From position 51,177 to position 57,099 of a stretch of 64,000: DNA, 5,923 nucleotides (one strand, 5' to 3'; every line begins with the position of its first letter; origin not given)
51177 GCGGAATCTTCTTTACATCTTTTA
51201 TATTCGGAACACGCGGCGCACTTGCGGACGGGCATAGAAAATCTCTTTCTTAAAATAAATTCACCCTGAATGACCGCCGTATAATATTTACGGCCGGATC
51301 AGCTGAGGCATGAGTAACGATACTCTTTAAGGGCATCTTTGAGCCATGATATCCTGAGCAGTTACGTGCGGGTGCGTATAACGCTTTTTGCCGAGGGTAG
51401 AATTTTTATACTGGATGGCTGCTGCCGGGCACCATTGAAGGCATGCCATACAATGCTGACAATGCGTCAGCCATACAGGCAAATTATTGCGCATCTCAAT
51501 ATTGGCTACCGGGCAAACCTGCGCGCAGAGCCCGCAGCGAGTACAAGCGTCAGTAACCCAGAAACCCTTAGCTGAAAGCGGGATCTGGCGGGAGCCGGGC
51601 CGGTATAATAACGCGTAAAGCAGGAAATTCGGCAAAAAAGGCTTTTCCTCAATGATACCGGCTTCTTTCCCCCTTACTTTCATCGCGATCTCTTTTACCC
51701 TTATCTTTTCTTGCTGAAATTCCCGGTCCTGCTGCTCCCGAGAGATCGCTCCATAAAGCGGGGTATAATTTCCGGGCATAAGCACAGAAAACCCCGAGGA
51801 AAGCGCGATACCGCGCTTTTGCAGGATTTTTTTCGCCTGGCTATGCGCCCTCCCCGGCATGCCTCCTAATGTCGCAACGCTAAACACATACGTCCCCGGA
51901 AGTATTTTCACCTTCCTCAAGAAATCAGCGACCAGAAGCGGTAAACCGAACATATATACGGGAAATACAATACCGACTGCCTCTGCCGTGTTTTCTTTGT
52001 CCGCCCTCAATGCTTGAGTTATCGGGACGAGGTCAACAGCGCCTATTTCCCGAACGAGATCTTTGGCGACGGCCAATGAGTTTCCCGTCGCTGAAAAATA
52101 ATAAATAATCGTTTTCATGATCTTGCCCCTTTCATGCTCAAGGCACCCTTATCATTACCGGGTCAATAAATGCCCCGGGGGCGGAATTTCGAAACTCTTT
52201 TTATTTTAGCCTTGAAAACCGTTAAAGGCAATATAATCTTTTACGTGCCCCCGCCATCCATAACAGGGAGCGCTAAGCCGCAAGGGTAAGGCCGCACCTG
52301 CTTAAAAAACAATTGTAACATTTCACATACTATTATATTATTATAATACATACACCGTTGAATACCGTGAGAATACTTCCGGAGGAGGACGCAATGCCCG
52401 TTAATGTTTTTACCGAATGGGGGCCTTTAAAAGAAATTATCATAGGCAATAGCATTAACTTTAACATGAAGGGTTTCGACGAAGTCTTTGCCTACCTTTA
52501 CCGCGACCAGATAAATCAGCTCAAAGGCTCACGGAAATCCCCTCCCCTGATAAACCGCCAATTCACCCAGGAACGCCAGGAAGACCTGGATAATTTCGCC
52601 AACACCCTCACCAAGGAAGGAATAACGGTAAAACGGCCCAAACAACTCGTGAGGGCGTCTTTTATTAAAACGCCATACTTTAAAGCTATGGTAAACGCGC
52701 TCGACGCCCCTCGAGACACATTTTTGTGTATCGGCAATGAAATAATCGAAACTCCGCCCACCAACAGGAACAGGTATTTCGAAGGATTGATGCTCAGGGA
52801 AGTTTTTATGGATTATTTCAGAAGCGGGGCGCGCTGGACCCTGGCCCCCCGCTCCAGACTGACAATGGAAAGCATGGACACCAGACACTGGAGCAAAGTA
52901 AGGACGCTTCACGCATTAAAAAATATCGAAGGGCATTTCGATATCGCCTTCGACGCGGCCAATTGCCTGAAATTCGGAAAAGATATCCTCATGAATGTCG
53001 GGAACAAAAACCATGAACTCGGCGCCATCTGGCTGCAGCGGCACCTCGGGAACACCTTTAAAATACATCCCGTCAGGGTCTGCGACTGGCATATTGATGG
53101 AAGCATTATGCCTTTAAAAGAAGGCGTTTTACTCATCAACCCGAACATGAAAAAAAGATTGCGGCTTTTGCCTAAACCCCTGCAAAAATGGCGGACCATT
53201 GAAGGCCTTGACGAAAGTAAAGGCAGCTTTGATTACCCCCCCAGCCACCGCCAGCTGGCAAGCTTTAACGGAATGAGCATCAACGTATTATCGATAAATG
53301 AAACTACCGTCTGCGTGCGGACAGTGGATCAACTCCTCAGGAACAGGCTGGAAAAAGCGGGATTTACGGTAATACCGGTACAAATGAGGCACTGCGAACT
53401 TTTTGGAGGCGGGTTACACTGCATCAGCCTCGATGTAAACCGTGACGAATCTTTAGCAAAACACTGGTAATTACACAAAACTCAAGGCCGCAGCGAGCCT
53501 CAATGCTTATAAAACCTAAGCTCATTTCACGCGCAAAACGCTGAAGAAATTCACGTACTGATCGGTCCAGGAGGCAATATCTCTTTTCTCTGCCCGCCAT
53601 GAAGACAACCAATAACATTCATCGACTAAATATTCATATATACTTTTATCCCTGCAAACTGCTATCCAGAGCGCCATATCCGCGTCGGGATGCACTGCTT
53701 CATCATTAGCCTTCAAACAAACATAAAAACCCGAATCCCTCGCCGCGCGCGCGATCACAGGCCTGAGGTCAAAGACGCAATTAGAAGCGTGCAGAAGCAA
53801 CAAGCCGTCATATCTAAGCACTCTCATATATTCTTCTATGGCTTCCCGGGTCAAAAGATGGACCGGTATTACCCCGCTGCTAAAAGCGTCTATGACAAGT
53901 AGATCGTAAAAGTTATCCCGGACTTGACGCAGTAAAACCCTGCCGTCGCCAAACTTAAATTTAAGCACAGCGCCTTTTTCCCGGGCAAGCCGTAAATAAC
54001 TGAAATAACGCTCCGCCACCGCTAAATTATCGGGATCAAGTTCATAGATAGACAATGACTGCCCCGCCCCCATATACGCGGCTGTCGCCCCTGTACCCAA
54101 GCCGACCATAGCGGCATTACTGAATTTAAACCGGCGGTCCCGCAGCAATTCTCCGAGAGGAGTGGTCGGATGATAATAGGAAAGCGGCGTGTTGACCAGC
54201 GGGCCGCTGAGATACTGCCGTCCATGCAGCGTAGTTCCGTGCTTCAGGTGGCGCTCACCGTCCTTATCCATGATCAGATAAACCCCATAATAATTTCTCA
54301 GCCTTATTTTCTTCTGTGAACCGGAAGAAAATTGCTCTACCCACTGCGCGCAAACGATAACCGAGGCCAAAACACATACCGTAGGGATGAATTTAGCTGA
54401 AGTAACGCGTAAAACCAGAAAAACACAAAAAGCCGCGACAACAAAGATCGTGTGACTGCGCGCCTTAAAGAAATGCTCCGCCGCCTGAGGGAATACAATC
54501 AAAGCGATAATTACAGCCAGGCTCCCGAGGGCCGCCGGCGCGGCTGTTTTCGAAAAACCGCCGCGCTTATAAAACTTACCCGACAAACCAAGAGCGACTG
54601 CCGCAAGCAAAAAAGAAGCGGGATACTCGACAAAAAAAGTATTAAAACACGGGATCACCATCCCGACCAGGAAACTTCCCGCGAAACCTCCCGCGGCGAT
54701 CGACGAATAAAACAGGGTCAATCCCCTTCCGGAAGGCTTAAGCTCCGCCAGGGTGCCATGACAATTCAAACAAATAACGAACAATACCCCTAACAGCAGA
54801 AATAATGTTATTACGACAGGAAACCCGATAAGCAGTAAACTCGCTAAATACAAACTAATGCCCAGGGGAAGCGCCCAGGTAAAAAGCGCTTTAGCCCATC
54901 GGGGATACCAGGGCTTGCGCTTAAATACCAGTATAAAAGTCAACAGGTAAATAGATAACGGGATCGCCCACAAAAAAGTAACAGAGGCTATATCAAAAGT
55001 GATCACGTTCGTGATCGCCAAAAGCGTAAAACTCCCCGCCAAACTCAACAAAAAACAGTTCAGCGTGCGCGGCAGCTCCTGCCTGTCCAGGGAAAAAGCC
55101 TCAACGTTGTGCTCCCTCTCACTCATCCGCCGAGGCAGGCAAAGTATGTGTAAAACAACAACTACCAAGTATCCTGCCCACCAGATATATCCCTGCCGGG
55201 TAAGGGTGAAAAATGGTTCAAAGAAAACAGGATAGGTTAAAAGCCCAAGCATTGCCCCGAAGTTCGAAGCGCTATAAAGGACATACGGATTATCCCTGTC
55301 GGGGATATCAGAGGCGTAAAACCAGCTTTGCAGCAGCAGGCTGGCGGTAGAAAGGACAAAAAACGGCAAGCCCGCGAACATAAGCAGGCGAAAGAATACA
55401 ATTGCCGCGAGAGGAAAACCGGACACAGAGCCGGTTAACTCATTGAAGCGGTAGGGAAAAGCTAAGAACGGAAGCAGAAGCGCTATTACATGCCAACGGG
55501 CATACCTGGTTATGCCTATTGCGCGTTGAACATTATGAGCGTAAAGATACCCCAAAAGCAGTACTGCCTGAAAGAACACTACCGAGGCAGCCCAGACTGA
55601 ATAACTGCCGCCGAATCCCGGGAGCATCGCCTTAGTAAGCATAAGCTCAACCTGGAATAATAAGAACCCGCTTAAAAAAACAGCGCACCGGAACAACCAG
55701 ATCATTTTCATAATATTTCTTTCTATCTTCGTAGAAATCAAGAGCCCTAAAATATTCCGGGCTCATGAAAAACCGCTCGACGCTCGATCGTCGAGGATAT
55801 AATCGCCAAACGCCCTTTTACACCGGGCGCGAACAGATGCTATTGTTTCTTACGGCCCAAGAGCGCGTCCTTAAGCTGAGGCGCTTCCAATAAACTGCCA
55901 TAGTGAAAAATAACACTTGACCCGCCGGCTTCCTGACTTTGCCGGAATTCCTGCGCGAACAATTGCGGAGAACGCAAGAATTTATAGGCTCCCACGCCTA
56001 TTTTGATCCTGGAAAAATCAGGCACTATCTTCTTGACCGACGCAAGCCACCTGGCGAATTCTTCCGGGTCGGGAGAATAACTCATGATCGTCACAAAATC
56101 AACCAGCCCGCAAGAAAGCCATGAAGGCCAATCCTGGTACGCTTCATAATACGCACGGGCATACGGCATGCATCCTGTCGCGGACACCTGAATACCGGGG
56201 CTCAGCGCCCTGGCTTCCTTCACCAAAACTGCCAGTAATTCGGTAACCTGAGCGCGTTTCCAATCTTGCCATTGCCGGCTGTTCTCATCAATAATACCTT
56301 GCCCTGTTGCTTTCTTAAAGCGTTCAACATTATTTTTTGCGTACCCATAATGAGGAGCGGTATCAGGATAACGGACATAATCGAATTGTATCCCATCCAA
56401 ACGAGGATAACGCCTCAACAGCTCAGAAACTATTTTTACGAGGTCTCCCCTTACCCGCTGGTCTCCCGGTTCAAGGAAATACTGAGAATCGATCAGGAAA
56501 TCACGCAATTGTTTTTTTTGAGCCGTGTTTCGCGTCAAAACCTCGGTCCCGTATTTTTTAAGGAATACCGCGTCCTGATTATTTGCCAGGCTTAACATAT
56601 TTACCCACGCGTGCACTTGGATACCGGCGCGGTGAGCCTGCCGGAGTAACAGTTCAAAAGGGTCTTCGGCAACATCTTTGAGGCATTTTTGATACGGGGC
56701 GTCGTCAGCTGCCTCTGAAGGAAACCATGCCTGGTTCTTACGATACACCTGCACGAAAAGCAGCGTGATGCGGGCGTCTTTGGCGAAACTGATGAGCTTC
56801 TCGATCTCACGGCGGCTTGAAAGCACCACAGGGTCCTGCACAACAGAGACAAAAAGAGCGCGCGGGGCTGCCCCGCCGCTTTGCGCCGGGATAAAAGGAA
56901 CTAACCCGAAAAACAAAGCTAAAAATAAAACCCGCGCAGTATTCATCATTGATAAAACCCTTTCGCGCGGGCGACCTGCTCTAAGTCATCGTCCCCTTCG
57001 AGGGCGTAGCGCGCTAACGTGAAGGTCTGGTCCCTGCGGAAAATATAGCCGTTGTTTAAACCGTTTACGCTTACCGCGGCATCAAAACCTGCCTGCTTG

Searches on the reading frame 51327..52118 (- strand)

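Call 72: search_protein_families(library=pfam, proteins=[window:51327-52118:-], max_evalue=0.0001)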
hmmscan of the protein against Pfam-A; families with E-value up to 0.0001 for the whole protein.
window:51327-52118:- (263 aa): 12 families
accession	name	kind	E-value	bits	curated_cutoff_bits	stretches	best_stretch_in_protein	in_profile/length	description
PF00037.32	Fer4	-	2e-08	34.1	21.1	1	187-207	3-23/24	4Fe-4S binding domain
PF12838.12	Fer4_7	-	1.9e-07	31.9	27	0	192-210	2-20/52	4Fe-4S dicluster domain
PF14697.11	Fer4_21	-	8.2e-07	29.5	35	1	188-209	37-59/59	4Fe-4S dicluster domain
PF12797.12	Fer4_2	-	1e-06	28.7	24.5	0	186-204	4-22/22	4Fe-4S binding domain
PF13484.11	Fer4_16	-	1.2e-06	29.6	30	0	219-243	1-25/66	4Fe-4S double cluster binding domain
PF13187.11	Fer4_9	-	3.2e-06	27.5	27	1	191-235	1-52/52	4Fe-4S dicluster domain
PF13237.11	Fer4_10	-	4.4e-06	27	25.5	1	189-231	6-53/53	4Fe-4S dicluster domain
PF12798.12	Fer4_3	-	4.6e-06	27.5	27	0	192-204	1-13/15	4Fe-4S binding domain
PF12724.12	Flavodoxin_5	-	5e-06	27.3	27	1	4-127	1-128/145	Flavodoxin domain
PF12837.12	Fer4_6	-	1.6e-05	25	25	0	187-205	4-22/24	4Fe-4S binding domain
PF13183.11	Fer4_8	-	1.9e-05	25.6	27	0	190-207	3-20/68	4Fe-4S dicluster domain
PF25160.1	LdpA_Fe-S-bd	-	3.3e-05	24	27.6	0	188-211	24-47/49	LdpA Fe-S cluster-binding domain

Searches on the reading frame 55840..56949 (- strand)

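Call 72: search_protein_families(library=pfam, proteins=[window:55840-56949:-], max_evalue=0.0001)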
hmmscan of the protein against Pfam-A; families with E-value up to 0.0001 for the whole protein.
window:55840-56949:- (369 aa): 2 families
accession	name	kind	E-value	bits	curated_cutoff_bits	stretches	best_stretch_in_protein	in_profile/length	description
PF02638.21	GHL10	-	6.7e-32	111.3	27.9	1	39-322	11-297/311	Glycosyl hydrolase-like 10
PF13200.12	DUF4015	-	8.9e-06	25.5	27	1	43-207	9-163/313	Putative glycosyl hydrolase domain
